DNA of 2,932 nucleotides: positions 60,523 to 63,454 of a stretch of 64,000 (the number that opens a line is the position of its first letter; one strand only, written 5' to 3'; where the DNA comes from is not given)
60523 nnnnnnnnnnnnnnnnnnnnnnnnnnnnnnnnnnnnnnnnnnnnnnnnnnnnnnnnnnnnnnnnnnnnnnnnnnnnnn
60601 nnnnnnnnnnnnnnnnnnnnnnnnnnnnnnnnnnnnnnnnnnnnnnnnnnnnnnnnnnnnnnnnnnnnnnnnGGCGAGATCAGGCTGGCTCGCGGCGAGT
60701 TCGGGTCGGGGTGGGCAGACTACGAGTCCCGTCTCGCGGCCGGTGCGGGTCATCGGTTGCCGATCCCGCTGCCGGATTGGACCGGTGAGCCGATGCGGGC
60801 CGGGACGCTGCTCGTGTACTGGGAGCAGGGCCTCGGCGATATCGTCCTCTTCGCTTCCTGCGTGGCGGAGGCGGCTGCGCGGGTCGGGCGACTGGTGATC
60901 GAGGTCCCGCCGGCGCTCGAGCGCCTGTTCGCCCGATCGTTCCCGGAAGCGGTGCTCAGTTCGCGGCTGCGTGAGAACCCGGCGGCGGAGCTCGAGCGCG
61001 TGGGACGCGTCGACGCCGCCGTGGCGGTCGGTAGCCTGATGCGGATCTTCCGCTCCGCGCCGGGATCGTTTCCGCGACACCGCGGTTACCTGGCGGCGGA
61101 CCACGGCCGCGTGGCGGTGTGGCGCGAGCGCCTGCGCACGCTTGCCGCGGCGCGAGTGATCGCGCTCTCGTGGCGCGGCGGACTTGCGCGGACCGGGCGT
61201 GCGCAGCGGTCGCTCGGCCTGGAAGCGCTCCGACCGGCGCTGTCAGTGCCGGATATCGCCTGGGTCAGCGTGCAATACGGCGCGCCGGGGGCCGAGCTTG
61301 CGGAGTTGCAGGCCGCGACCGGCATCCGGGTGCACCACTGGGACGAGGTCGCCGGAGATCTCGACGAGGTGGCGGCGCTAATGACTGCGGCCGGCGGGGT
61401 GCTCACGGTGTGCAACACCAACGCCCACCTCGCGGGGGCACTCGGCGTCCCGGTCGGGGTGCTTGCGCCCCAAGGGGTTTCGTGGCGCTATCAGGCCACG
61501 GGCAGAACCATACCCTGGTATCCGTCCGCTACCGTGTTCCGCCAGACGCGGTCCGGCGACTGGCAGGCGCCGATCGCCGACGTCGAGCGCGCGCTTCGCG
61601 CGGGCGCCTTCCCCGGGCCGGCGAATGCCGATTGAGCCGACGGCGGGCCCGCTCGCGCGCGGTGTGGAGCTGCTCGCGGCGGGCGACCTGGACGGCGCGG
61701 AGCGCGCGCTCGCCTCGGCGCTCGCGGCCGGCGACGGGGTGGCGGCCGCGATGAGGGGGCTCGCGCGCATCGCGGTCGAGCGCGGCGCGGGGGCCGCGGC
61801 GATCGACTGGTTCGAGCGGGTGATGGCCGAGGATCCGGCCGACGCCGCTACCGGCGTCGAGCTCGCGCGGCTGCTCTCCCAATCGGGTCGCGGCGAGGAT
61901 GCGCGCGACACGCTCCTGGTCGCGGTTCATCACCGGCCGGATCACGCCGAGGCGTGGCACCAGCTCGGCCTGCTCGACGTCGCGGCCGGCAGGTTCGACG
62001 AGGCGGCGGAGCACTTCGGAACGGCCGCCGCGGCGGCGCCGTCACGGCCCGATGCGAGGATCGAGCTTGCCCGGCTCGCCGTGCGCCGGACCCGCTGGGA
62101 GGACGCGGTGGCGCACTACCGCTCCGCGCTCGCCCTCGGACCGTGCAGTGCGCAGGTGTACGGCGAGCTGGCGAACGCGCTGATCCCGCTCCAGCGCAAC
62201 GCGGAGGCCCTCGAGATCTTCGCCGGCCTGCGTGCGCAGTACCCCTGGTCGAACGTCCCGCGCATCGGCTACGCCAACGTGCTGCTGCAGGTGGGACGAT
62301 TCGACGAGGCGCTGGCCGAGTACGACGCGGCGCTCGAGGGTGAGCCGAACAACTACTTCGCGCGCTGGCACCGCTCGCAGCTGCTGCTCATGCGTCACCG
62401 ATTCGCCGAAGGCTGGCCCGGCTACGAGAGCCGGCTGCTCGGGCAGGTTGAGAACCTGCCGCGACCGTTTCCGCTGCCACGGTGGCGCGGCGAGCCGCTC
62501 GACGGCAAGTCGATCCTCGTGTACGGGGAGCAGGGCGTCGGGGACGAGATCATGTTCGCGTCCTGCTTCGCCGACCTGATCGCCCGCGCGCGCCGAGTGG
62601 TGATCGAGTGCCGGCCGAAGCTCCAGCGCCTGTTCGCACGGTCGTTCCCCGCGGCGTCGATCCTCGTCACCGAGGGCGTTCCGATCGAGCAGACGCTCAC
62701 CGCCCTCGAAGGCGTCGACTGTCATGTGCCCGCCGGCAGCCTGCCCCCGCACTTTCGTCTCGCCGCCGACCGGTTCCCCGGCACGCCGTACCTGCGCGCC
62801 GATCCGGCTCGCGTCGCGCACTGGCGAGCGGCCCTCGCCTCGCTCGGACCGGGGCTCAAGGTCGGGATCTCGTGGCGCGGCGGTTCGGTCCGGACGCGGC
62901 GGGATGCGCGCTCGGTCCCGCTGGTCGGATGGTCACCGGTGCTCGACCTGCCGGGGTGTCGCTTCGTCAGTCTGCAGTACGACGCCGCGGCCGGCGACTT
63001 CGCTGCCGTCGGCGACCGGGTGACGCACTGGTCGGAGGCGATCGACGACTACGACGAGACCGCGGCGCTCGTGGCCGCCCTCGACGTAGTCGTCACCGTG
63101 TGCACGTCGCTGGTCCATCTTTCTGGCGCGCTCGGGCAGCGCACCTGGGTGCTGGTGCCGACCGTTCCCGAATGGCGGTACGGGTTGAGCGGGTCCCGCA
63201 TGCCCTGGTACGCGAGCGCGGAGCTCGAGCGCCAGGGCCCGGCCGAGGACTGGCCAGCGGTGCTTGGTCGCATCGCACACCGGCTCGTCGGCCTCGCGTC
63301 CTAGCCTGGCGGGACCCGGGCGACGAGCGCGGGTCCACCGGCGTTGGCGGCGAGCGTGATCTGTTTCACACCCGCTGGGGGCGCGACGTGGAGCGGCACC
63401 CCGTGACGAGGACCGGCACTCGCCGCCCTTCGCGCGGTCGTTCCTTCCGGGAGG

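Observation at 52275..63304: Island of TPR-fused glycosyltransferases plus methyltransferases and an oxygenase, with no sugar-synthesis or export genes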

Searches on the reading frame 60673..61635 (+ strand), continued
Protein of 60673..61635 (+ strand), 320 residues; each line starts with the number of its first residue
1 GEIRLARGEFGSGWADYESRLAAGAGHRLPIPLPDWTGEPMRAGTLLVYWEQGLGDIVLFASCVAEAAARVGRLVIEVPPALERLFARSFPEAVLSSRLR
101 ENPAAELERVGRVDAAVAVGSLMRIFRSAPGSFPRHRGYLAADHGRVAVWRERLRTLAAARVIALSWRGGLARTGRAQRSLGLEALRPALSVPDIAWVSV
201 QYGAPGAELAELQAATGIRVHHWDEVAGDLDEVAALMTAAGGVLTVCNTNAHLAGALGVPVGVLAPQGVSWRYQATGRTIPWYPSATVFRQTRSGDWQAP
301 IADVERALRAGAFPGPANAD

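Call 74: find_encoding_contigs(protein=P0045, flank=10000, max_places=2)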
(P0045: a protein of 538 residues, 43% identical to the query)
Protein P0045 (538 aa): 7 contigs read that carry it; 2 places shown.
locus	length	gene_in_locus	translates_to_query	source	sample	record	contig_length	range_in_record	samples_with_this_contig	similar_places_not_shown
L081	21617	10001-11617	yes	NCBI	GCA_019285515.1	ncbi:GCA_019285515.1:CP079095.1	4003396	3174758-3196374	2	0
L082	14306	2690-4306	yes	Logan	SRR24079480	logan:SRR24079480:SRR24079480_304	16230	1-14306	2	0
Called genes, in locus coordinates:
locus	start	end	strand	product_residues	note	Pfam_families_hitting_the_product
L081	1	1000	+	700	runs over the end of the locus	PF13500:AAA_26, PF07085:DRTGG, PF01515:PTA_PTB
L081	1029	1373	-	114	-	PF01541:GIY-YIG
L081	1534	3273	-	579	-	PF00999:Na_H_Exchanger, PF02254:TrkA_N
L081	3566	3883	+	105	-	-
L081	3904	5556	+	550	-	PF13428:TPR_14 (faint), PF13371:TPR_9 (faint), PF13432:TPR_16 (faint), PF14559:TPR_19 (faint), PF13424:TPR_12 (weak), PF00515:TPR_1, PF07719:TPR_2, PF13414:TPR_11 (weak), +4 more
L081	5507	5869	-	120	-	-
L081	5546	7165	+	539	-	PF08241:Methyltransf_11, PF13649:Methyltransf_25 (weak)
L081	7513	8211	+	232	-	-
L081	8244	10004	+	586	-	PF14559:TPR_19 (weak), PF00515:TPR_1, PF07719:TPR_2 (weak), PF13371:TPR_9 (weak), PF13424:TPR_12, PF00515:TPR_1 (weak), PF07719:TPR_2 (weak), PF13432:TPR_16, +15 more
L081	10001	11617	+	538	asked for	PF00515:TPR_1 (faint), PF07719:TPR_2 (faint), PF13424:TPR_12 (weak), PF13432:TPR_16 (weak), PF13414:TPR_11 (weak), PF14559:TPR_19 (weak), PF13414:TPR_11 (weak), PF14559:TPR_19 (weak), +8 more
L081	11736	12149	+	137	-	PF07963:N_methyl, PF00114:Pilin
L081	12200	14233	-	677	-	PF13432:TPR_16, PF14559:TPR_19 (weak), PF23914:TPR_CcmH_CycH (weak), PF00515:TPR_1 (weak), PF07719:TPR_2 (weak), PF13432:TPR_16, PF14559:TPR_19, PF13844:Glyco_transf_41, +13 more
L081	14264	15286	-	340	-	PF00535:Glycos_transf_2, PF10111:Glyco_tranf_2_2, PF13641:Glyco_tranf_2_3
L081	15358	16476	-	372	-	PF00155:Aminotran_1_2 (weak), PF01041:DegT_DnrJ_EryC1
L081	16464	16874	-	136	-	PF05523:FdtA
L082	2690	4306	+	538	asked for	PF00515:TPR_1 (faint), PF07719:TPR_2 (faint), PF13424:TPR_12 (weak), PF13432:TPR_16 (weak), PF13414:TPR_11 (weak), PF14559:TPR_19 (weak), PF13414:TPR_11 (weak), PF14559:TPR_19 (weak), +8 more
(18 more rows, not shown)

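Call 77: find_encoding_contigs(protein=P0078, flank=9000, max_places=1)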
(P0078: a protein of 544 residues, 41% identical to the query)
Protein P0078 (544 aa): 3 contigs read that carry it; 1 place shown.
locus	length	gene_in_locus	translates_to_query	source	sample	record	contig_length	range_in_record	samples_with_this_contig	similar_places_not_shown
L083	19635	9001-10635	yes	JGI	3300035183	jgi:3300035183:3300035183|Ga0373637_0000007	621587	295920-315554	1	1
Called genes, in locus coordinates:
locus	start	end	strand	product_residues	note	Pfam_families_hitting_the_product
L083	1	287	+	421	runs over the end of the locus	PF00083:Sugar_tr, PF07690:MFS_1, PF00083:Sugar_tr, PF07690:MFS_1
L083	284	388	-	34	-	-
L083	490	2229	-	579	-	PF00999:Na_H_Exchanger, PF02254:TrkA_N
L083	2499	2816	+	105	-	-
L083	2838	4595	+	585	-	PF13176:TPR_7 (faint), PF13371:TPR_9 (faint), PF13414:TPR_11 (faint), PF00515:TPR_1 (weak), PF07719:TPR_2 (weak), PF13424:TPR_12, PF13428:TPR_14 (weak), PF00515:TPR_1, +6 more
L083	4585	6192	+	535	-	PF08241:Methyltransf_11, PF13649:Methyltransf_25 (weak)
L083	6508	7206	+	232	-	PF01501:Glyco_transf_8 (faint)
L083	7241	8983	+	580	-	PF09976:TPR_21 (faint), PF13424:TPR_12 (weak), PF00515:TPR_1, PF07719:TPR_2, PF13414:TPR_11 (weak), PF13424:TPR_12, PF13432:TPR_16, PF00515:TPR_1 (weak), +12 more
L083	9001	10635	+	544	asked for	PF00515:TPR_1 (faint), PF07719:TPR_2 (faint), PF13181:TPR_8 (faint), PF13371:TPR_9 (faint), PF13424:TPR_12 (faint), PF13428:TPR_14 (faint), PF13429:TPR_15 (faint), PF14559:TPR_19 (weak), +6 more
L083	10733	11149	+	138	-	PF07963:N_methyl, PF00114:Pilin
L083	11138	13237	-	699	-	PF13432:TPR_16, PF14559:TPR_19 (weak), PF23914:TPR_CcmH_CycH (weak), PF00515:TPR_1 (weak), PF07719:TPR_2 (weak), PF13432:TPR_16 (weak), PF14559:TPR_19, PF13844:Glyco_transf_41, +12 more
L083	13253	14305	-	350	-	PF13641:Glyco_tranf_2_3, PF00535:Glycos_transf_2, PF10111:Glyco_tranf_2_2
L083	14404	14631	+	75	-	-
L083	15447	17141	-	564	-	PF03092:BT1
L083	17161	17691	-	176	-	PF13442:Cytochrome_CBB3, PF00034:Cytochrom_C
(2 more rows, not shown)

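Call 78: find_encoding_contigs(protein=P0087, flank=9000, max_places=1)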
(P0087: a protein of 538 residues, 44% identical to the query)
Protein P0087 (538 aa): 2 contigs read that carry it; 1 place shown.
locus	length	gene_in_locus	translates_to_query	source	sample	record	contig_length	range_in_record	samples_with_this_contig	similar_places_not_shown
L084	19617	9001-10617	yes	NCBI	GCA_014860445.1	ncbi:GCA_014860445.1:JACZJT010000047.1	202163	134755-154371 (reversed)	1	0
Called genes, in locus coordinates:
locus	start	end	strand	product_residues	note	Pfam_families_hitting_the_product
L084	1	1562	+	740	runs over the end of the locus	PF05226:CHASE2, PF00211:Guanylate_cyc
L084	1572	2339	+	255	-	PF23023:Anti-Pycsar_Apyc1, PF00753:Lactamase_B, PF12706:Lactamase_B_2, PF02112:PDEase_II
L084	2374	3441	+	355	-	PF00027:cNMP_binding, PF00581:Rhodanese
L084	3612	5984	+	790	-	PF01590:GAF, PF05157:MshEN, PF00437:T2SSE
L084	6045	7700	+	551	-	PF01590:GAF, PF13185:GAF_2, PF13492:GAF_3 (weak), PF01966:HD (weak), PF13487:HD_5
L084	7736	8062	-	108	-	-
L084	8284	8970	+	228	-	-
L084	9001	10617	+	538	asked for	PF07719:TPR_2 (faint), PF13181:TPR_8 (faint), PF13428:TPR_14 (faint), PF13431:TPR_17 (faint), PF13432:TPR_16 (faint), PF14559:TPR_19 (faint), PF14561:TPR_20 (faint), PF00515:TPR_1 (faint)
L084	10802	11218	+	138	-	PF07963:N_methyl, PF00114:Pilin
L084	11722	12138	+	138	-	PF07963:N_methyl, PF00114:Pilin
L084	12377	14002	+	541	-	PF13181:TPR_8 (faint), PF13414:TPR_11 (faint), PF13424:TPR_12 (faint), PF13428:TPR_14 (faint), PF13432:TPR_16 (weak), PF00515:TPR_1 (weak), PF07719:TPR_2 (weak), PF13844:Glyco_transf_41, +2 more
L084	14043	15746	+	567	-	PF07719:TPR_2 (weak), PF13424:TPR_12 (weak), PF13432:TPR_16 (weak), PF14559:TPR_19 (weak), PF23914:TPR_CcmH_CycH, PF13432:TPR_16 (weak), PF14559:TPR_19 (weak), PF13844:Glyco_transf_41, +8 more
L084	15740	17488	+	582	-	PF13424:TPR_12 (faint), PF00515:TPR_1 (faint), PF14559:TPR_19, PF12895:ANAPC3 (weak), PF13371:TPR_9 (weak), PF13432:TPR_16, PF14559:TPR_19 (weak), PF13844:Glyco_transf_41, +6 more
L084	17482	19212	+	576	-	PF23914:TPR_CcmH_CycH (faint), PF07719:TPR_2 (faint), PF13371:TPR_9 (faint), PF13432:TPR_16 (faint), PF14559:TPR_19 (faint), PF13844:Glyco_transf_41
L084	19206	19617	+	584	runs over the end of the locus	PF00515:TPR_1 (faint), PF07719:TPR_2 (faint), PF13181:TPR_8 (faint), PF13428:TPR_14 (faint), PF13429:TPR_15 (faint), PF13424:TPR_12, PF13374:TPR_10 (weak), PF13844:Glyco_transf_41, +3 more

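Call 82: search_protein_families(library=pfam, proteins=[window:60673-61635:+], max_evalue=10)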
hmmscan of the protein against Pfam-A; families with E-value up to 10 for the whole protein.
window:60673-61635:+ (320 aa): 1 family
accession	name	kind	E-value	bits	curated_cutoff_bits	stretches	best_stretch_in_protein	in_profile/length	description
PF01075.23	Glyco_transf_9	-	0.22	11.3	22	1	229-291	173-229/247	Glycosyltransferase family 9 (heptosyltransferase)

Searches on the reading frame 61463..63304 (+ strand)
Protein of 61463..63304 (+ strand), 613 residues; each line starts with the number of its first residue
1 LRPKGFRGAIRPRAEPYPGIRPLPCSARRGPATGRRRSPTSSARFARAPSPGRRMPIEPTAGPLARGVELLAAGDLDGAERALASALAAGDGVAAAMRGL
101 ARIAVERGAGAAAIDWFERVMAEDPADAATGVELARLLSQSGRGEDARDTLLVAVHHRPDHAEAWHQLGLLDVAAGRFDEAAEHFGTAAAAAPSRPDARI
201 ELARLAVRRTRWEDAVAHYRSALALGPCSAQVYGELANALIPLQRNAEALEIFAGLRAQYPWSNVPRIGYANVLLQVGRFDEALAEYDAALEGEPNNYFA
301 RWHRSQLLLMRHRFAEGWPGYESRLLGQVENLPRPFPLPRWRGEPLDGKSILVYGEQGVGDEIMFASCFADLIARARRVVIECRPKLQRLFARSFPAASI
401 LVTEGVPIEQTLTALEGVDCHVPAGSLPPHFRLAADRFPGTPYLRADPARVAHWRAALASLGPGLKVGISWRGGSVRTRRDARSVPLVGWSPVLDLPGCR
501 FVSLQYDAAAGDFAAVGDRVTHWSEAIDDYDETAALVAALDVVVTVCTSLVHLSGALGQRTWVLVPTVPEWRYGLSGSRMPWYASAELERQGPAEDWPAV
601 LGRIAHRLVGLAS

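Call 6: search_protein_families(library=pfam, proteins=[window:61463-63304:+], max_evalue=0.01)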
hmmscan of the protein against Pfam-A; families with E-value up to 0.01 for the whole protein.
window:61463-63304:+ (613 aa): 19 families
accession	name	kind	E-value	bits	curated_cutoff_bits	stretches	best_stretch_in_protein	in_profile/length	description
PF14559.12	TPR_19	-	1.9e-28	99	25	5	105-168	2-64/68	Tetratricopeptide repeat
PF13432.12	TPR_16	-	4.8e-21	75.3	32.7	5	167-227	2-62/65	Tetratricopeptide repeat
PF13428.12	TPR_14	-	8.6e-19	66.6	23.5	4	163-205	2-44/44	Tetratricopeptide repeat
PF07719.23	TPR_2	-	1.1e-14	53.7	27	1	162-193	1-32/34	Tetratricopeptide repeat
PF13414.12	TPR_11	-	2e-12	47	26.8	0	272-297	2-27/42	TPR repeat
PF13424.12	TPR_12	-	6.6e-12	45.9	30.1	1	161-225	2-74/77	Tetratricopeptide repeat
PF13431.12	TPR_17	-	7e-10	38.8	24.4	0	219-250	2-33/34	Tetratricopeptide repeat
PF23914.1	TPR_CcmH_CycH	-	1.2e-08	35.4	42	1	155-260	43-151/158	Cytochrome c-type biogenesis protein H TPR domain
PF13176.12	TPR_7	-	4.1e-08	33.1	27.9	0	201-225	4-28/36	Tetratricopeptide repeat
PF24575.1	TPR_Slam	-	8.5e-08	33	35.2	0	203-252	54-103/104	Surface lipoprotein assembly modifier, N-terminal TPR repeats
PF14561.12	TPR_20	-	1e-05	26.2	25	0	113-156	7-50/90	Tetratricopeptide repeat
PF13181.12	TPR_8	-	1.4e-05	25.3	25.7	0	162-193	1-32/34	Tetratricopeptide repeat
PF00515.34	TPR_1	-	1.6e-05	24.9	27.8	0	271-296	8-33/34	Tetratricopeptide repeat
PF13429.12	TPR_15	-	0.00011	22.1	26.2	1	164-286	148-270/280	Tetratricopeptide repeat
PF12895.13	ANAPC3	-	0.00016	22.3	27.2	0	112-187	7-81/82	Anaphase-promoting complex, cyclosome, subunit 3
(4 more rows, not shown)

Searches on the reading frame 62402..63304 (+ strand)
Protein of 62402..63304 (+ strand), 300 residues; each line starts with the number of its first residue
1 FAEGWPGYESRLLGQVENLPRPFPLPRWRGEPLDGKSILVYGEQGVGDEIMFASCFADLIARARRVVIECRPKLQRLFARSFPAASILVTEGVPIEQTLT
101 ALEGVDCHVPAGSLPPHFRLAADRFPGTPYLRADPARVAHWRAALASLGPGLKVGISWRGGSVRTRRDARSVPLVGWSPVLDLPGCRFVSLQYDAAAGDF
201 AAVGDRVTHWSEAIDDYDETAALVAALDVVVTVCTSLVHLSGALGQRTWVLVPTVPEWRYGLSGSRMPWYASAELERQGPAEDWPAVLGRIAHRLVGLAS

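Call 20: search_protein_families(library=ncbifam, proteins=[window:62402-63304:+], max_evalue=1)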
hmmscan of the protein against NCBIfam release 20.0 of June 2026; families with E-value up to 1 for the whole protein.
window:62402-63304:+ (300 aa): 1 family
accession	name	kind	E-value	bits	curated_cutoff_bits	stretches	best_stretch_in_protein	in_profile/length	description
TIGR02193.1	heptsyl_trn_I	equivalog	0.011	14.9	185.3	1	218-266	247-295/320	lipopolysaccharide heptosyltransferase I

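Call 82: search_protein_families(library=pfam, proteins=[window:62402-63304:+], max_evalue=10)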
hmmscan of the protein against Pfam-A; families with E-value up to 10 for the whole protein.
window:62402-63304:+ (300 aa): 2 families
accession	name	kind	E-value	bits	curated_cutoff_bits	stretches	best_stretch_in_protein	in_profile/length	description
PF01075.23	Glyco_transf_9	-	0.25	11.1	22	1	218-248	175-205/247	Glycosyltransferase family 9 (heptosyltransferase)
PF03254.18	XG_FTase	-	0.28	10.1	23.4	1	44-103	110-170/475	Xyloglucan fucosyltransferase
